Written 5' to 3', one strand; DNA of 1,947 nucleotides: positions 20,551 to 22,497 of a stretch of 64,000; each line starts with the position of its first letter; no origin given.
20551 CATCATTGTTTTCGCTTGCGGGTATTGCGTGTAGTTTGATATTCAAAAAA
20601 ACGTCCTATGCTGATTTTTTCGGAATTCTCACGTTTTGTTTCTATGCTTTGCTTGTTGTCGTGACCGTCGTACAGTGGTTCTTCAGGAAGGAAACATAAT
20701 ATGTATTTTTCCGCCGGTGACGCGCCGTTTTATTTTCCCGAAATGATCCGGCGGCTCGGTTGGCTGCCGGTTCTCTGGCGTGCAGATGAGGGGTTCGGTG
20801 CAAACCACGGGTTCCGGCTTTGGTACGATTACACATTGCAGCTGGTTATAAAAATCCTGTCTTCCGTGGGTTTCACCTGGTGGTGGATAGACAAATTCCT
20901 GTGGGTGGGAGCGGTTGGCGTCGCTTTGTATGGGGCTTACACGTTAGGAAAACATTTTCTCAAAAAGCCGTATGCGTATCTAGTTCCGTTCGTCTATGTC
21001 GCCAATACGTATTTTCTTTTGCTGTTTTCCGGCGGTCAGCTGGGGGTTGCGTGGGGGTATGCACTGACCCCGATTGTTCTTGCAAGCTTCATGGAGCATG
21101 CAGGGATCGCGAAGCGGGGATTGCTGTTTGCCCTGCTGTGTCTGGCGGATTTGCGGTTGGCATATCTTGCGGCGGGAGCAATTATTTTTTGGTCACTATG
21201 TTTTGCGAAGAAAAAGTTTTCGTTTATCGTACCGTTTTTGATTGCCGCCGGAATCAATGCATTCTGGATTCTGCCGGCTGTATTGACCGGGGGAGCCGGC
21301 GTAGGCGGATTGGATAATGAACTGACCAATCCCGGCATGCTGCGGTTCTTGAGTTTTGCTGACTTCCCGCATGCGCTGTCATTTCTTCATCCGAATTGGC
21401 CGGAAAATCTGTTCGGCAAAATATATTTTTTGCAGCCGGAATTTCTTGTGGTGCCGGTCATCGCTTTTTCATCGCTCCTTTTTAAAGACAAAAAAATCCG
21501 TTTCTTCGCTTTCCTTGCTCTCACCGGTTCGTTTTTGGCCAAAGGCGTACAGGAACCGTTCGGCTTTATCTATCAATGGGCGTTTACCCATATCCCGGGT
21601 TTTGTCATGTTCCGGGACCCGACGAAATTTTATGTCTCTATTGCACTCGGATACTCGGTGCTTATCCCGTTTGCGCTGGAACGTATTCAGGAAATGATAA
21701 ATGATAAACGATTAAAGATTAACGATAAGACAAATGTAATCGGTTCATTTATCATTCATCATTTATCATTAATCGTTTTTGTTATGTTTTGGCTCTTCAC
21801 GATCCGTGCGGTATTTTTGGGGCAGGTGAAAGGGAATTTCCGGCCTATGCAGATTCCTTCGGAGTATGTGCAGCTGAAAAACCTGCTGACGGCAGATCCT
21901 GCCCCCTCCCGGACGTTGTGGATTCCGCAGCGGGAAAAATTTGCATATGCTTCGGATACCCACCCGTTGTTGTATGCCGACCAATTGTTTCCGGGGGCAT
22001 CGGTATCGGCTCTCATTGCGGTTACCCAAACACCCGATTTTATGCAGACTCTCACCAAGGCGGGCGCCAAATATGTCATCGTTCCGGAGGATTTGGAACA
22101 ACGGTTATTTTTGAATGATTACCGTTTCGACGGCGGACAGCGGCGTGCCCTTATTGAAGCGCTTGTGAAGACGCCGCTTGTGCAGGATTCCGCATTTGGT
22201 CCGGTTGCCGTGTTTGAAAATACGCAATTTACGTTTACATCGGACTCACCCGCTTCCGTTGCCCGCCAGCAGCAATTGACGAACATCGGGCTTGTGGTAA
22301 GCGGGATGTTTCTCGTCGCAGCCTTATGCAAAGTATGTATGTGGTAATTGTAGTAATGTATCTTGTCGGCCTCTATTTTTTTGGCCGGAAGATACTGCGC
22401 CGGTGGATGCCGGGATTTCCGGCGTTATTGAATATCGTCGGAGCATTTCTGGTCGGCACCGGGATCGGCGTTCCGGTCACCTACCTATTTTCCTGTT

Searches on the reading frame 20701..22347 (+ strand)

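Call 5: search_protein_families(library=pfam, proteins=[window:20701-22347:+])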
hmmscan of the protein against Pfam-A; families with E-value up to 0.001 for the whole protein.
window:20701-22347:+ (548 aa): 0 families

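Call 6: search_protein_families(library=ncbifam, proteins=[window:20701-22347:+])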
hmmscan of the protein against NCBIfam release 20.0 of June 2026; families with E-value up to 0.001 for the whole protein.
window:20701-22347:+ (548 aa): 1 family
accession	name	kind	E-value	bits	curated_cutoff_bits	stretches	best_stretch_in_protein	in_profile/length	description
NF053599.1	transp_MmpA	equivalog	1.9e-10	40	210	1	249-419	259-410/543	MmpA family trehalose lipid delivery protein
